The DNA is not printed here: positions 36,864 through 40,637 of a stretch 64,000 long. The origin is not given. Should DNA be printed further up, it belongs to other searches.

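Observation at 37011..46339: Tandem pair of giant secreted TPR-PKD paralogs with a ~900-aa conserved C-terminal region of unknown function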

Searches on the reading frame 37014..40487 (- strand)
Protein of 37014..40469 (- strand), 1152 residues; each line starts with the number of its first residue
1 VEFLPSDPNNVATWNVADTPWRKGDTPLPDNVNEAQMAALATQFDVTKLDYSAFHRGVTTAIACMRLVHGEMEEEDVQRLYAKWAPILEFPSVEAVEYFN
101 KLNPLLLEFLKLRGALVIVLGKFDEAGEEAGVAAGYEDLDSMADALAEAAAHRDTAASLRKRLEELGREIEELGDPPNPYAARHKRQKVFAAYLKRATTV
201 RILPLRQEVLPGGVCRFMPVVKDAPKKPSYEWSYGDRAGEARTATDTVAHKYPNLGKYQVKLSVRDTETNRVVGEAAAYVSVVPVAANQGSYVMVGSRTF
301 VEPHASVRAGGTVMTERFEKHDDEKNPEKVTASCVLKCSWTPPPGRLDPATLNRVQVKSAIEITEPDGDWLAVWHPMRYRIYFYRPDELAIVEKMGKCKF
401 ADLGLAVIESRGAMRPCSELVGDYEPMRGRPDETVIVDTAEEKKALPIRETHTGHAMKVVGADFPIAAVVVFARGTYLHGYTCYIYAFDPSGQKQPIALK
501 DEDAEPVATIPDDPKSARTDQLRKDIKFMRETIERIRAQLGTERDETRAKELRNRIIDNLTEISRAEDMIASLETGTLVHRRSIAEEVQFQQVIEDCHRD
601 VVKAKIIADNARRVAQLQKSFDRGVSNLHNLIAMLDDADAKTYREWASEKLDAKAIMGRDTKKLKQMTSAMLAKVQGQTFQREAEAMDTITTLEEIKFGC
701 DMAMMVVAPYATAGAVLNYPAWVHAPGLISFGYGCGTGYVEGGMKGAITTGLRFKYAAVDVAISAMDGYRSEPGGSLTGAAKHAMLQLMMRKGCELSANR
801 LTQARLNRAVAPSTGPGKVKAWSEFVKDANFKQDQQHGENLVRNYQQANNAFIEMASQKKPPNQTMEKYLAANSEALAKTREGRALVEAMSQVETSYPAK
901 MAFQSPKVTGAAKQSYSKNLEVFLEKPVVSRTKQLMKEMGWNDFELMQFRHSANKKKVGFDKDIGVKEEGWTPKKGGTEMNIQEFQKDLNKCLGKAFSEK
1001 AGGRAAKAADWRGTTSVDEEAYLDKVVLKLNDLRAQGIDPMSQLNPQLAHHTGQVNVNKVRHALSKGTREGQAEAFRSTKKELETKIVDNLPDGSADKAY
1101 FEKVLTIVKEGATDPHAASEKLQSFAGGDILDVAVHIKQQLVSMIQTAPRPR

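Call 10: find_homologous_proteins(query=window:37014-40469:-, max_evalue=0.001)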
Query window:37014-40469:- (1152 aa): 7 proteins with E <= 0.001 among 8000 candidates.
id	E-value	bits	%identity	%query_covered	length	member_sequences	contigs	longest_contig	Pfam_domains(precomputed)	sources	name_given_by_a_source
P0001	0.0e+0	2621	100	100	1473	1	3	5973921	PF14559.13,PF13431.13,PF13414.13,PF13371.13,PF00515.35,PF13432.13,PF13428.13,PF13181.13,PF07719.24,PF18911.7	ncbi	-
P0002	0.0e+0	1832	71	100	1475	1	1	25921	PF13431.13,PF00801.27,PF13414.13,PF13371.13,PF00515.35,PF13432.13,PF13428.13,PF13181.13,PF07719.24,PF18911.7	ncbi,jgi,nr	ncbi:MAG: PKD domain-containing protein [Planctomycetes bacterium]|nr:PKD domain-containing protein 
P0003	0.0e+0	1765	67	100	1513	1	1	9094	PF13431.13,PF00801.27,PF13414.13,PF13428.13,PF18911.7,PF14559.13,PF13371.13,PF00515.35,PF13424.13,PF13432.13,PF13181.13,PF07719.24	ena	-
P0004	0.0e+0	1599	62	100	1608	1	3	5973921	PF13431.13,PF00801.27,PF13414.13,PF12569.15,PF13428.13,PF18911.7,PF14559.13,PF13371.13,PF00515.35,PF13424.13,PF13432.13,PF13181.13,PF07719.24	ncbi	-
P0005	0.0e+0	1590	63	100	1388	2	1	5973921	PF13431.13,PF00801.27,PF13414.13,PF13371.13,PF13181.13,PF07719.24,PF18911.7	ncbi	-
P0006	1.4e-276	939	42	100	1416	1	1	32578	PF13431.13,PF00801.27,PF13414.13,PF13428.13,PF18911.7,PF14559.13,PF13371.13,PF00515.35,PF13424.13,PF13432.13,PF13181.13,PF01239.29,PF07719.24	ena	-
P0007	6.3e-15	72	35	13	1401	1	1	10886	PF13431.13,PF13414.13,PF13371.13,PF00515.35,PF13432.13,PF07719.24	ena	-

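Call 13: find_encoding_contigs(protein=P0005, flank=10000, max_places=3)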
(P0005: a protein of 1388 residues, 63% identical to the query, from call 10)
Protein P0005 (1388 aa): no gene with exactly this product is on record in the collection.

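Call 14: find_encoding_contigs(protein=P0002, flank=10000, max_places=3)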
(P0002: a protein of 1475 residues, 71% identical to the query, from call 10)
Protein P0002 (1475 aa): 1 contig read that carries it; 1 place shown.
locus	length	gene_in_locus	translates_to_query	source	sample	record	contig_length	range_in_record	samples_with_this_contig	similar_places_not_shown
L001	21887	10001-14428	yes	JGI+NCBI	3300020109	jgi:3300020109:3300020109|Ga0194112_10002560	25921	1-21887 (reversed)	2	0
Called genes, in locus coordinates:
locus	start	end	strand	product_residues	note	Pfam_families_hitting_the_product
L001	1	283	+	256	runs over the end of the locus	-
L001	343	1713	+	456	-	PF07992:Pyr_redox_2 (faint), PF12831:FAD_oxidored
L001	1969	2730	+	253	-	PF03737:RraA-like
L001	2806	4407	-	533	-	-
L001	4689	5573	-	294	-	-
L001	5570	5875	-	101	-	PF09862:DUF2089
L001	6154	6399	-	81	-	-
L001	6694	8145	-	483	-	PF00072:Response_reg, PF00158:Sigma54_activat, PF14532:Sigma54_activ_2, PF00004:AAA (weak), PF07728:AAA_5, PF25601:AAA_lid_14, PF02954:HTH_8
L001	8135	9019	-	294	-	-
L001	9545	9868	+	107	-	-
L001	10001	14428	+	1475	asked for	PF07719:TPR_2 (faint), PF13181:TPR_8 (faint), PF13371:TPR_9 (faint), PF13414:TPR_11 (faint), PF13432:TPR_16 (weak), PF00515:TPR_1 (weak), PF00801:PKD (weak), PF18911:PKD_4, +2 more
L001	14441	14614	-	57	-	-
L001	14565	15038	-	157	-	-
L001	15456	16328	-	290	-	-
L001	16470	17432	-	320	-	-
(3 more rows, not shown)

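Call 15: find_encoding_contigs(protein=P0006, flank=10000, max_places=3)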
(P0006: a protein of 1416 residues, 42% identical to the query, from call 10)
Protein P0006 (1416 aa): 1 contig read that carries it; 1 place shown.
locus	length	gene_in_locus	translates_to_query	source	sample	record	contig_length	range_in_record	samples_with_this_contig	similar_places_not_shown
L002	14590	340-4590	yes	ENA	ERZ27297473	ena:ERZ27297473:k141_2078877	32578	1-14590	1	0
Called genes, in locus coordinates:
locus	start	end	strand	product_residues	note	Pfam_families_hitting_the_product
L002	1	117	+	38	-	?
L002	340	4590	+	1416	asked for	PF07719:TPR_2 (faint), PF13432:TPR_16, PF00515:TPR_1, PF13414:TPR_11 (weak), PF13432:TPR_16 (weak), PF00515:TPR_1 (weak), PF00801:PKD, PF18911:PKD_4, +7 more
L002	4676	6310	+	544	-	PF00295:Glyco_hydro_28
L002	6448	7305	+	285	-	PF00582:Usp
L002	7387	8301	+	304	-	PF00581:Rhodanese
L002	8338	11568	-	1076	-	PF00873:ACR_tran, PF02355:SecD_SecF_C (weak)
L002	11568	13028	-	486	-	PF00364:Biotin_lipoyl (faint), PF25917:BSH_RND, PF25919:BSH_CusB (weak), PF25881:HH_YBHG, PF25967:RND-MFP_C, PF25975:CzcB_C (weak), PF25989:YknX_C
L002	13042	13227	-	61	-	PF11127:YgaP-like_TM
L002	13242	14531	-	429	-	PF02321:OEP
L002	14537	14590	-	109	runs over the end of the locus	PF00085:Thioredoxin, PF00578:AhpC-TSA (weak), PF13899:Thioredoxin_7 (faint), PF13098:Thioredoxin_2, PF13905:Thioredoxin_8 (faint), PF07449:HyaE (faint)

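Call 23: search_solved_structures(query=A2, max_evalue=10, show_alignments=2)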
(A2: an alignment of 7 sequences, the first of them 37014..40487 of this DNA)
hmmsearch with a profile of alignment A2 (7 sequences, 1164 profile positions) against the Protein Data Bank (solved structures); distinct sequences matched with E-value up to 10: 14.
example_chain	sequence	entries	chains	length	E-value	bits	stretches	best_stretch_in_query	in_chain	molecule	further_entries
9lqj_A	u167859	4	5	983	1e-06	30.1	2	234-284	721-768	Collagenase ColH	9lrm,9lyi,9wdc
9lrk_A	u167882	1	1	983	1e-06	30.1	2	234-284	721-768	Collagenase ColH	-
4u6t_A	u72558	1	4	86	4.1e-05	24.8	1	234-284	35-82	ColH protein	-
4u7k_A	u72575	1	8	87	4.2e-05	24.8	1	234-284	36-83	ColH protein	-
2c26_A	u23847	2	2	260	0.0025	18.9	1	233-292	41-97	ENDOGLUCANASE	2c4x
2y72_A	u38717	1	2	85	0.0034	18.4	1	231-275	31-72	COLLAGENASE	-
4jrw_A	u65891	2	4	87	0.0036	18.3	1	231-274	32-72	Collagenase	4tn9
4aqo_A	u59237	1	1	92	0.0042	18.2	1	231-274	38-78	COLLAGENASE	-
6aem_A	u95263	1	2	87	0.0084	17.2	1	221-277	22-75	PKD domain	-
4l9d_A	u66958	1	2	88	0.02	15.9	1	233-275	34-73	Protease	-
4jgu_A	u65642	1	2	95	0.054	14.5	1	234-274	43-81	ColH protein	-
2y3u_A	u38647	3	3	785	0.11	13.5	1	232-274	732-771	COLLAGENASE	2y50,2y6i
1l0q_A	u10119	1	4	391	1.8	9.4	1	221-273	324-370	Surface layer protein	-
1vpl_A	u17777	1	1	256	2.3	9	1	572-617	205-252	ABC transporter, ATP-binding protein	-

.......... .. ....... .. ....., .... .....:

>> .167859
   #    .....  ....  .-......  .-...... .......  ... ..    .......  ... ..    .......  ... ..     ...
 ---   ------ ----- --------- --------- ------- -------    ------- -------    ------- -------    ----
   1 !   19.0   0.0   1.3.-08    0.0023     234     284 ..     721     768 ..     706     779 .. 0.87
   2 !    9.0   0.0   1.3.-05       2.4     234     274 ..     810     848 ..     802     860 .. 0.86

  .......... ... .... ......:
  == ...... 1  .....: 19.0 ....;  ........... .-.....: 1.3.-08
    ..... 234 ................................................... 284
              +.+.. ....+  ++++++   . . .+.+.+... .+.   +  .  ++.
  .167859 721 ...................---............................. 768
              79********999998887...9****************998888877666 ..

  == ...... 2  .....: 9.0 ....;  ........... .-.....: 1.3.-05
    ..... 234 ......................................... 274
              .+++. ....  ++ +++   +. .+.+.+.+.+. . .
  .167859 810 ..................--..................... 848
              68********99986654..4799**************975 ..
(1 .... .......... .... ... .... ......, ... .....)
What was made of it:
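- On PKD domain (PF18911 / PF00801): ColH PKD profile hits at E=1e-6 (call 23).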

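Call 29: find_related_loci(query=A2, collection=genome_contigs, flank=10000)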
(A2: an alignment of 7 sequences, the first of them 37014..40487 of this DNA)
Query A2 (1158 aa) in genome_contigs; peptide patterns used: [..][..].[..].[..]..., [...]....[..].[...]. (x = any residue, [..] = any of these).
72 stretches matched a pattern; 14 encode a relative of the query (tblastn E <= 1e-3); 14 distinct loci.
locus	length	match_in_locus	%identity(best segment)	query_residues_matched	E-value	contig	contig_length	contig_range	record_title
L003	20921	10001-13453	71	7-1157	0e+0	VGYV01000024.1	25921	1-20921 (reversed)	MAG: Planctomycetota bacterium isolate M_DeepCast_400m_m2_195 M_DeepCast_400m_m2_195_Ga0194112_10002560, whole genome sh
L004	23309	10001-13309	25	50-1152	1e-34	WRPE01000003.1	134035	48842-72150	MAG: Syntrophaceae bacterium isolate X3_MaxBin.011 scaffold_115, whole genome shotgun sequence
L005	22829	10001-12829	33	7-1035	1e-25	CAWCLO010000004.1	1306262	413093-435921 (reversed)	MAG: Candidatus Sulfomarinibacteraceae bacterium isolate MFD03804.bin.1.185 genome assembly, contig: contig_15797, whole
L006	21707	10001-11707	36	44-712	5e-24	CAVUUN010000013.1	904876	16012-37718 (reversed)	MAG: uncultured Acidobacteriota bacterium isolate MFD03899.bin.1.231 genome assembly, contig: contig_5456, whole genome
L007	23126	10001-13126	28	7-1116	3e-22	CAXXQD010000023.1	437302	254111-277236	MAG: Prolixibacteraceae bacterium isolate 5b6f4372-8ccf-4fc9-b908-1564e6a62e2b genome assembly, contig: contig_23, whole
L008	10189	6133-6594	39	35-184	4e-22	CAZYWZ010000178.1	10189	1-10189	MAG TPA_asm: uncultured Verrucomicrobiales bacterium isolate SRP323723_co1_57 genome assembly, contig: NODE_5608_length_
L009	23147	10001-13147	32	26-1102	1e-21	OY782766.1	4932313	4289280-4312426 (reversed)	MAG: Prolixibacteraceae bacterium isolate 5a39d30b-952b-42cf-b5cf-364178b4285b genome assembly, chromosome: 1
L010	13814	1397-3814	29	8-879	2e-20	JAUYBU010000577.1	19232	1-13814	MAG: Bryobacterales bacterium isolate C20_concoct.bin.137 C20_k141_346249, whole genome shotgun sequence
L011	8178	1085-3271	35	33-778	1e-19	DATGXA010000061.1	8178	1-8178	MAG TPA_asm: Opitutaceae bacterium isolate SMAG_U10596 k141_4107, whole genome shotgun sequence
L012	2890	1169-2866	35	33-607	2e-19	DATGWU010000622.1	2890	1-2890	MAG TPA_asm: Rhizobium sp. isolate SMAG_U10590 k141_359091, whole genome shotgun sequence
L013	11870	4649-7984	37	49-1113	4e-18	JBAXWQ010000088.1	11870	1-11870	MAG: Opitutia bacterium isolate ELA717 MAG717_88, whole genome shotgun sequence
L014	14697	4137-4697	30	10-196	4e-17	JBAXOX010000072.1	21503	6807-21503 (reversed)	MAG: Acidobacteriota bacterium isolate ELA516 MAG516_72, whole genome shotgun sequence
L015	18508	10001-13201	37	71-1138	2e-17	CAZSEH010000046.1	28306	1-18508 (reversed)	MAG TPA_asm: uncultured Opitutaceae bacterium isolate binchicken_co54_385 genome assembly, contig: NODE_2847_length_2830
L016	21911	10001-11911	32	32-758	4e-13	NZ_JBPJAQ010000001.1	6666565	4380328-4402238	Paludibaculum fermentans strain T20B24 1, whole genome shotgun sequence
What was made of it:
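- Tried and rejected: Planctomycetota is inferred from the nearest homolog's record (calls 10, 29).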

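Call 35: predict_structure(alignment_id=A2)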
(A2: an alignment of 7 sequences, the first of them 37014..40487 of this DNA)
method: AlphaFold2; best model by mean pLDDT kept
length: 1158 residues; sequences in the alignment: 7
mean_pLDDT: 62.4   pTM: 0.28
mean pLDDT of the five models: 62.4, 59.4, 59.3, 58.9, 56.4
residues with pLDDT >= 90: 3; 70-90: 542; 50-70: 269; < 50: 344
segments of 3 or more residues with pLDDT < 50: 1-38, 290-294, 410-420, 431-433, 505-519, 582-584, 594-631, 655-669, 681-772, 774-776, 778-837, 954-971, 973-975, 1009-1034
pLDDT, mean of each block of 10 residues (from residue 1): 32 39 38 38 65 69 73 59 65 72 81 75 69 57 59 73 74 76 65 51 65 74 78 84 78 80 85 78 77 58 73 78 83 81 84 60 80 81 78 70 56 43 64 55 76 75 65 82 78 71 46 33 76 86 77 65 79 78 55 47 39 41 44 54 58 45 43 52 39 43 37 29 29 29 28 30 42 46 43 40 30 29 31 42 76 84 77 75 78 77 63 69 75 77 81 48 43 59 72 71 63 30 38 56 66 65 75 74 84 76 84 85 83 82 83 65
secondary structure, 60 per line:
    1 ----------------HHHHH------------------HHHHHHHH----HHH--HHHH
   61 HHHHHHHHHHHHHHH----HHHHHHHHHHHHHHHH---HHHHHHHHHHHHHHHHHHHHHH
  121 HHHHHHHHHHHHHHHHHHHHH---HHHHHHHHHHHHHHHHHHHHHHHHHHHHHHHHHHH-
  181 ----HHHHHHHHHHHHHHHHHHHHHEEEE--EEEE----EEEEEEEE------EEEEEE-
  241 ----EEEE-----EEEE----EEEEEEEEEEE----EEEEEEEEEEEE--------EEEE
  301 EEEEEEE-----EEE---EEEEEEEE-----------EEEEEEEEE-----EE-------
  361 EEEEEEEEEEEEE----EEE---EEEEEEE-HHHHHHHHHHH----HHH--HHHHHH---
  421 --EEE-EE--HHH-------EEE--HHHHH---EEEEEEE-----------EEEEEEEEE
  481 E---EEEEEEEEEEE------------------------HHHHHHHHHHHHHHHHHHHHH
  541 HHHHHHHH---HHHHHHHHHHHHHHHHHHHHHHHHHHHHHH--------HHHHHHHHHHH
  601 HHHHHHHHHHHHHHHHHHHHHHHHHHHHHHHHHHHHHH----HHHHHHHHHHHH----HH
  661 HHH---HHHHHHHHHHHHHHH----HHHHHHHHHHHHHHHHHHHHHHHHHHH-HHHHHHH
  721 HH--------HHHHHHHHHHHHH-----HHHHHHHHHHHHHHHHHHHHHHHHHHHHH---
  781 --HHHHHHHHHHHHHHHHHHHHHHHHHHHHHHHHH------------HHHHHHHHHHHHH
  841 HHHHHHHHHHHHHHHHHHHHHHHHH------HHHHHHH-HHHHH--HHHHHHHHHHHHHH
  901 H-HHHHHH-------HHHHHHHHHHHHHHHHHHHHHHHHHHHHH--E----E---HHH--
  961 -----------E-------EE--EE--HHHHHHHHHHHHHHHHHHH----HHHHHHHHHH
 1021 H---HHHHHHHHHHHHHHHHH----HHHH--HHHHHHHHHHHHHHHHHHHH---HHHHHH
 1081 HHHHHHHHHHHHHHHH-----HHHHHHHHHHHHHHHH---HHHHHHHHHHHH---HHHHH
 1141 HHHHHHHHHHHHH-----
elements in order (helices of 4 or more, strands of 3 or more residues): H17-21 H40-47 H57-75 H80-95 H99-141 H145-179 H185-205 E206-209 E212-215 E220-227 E234-239 E245-248 E254-257 E262-272 E277-288 E297-307 E313-315 E319-326 E338-346 E361-373 E378-380 E384-390 H392-402 H412-417 E423-425 E441-443 H446-450 E454-460 E472-481 E485-495 H520-548 H552-581 H590-638 H643-654 H659-663 H667-681 H686-712 H714-722 H731-743 H749-777 H783-815 H828-865 H872-878 H880-884 H887-901 H903-908 H916-944 H988-1006 H1011-1021 H1025-1041 H1046-1049 H1052-1071 H1075-1096 H1102-1117 H1121-1132 H1136-1153
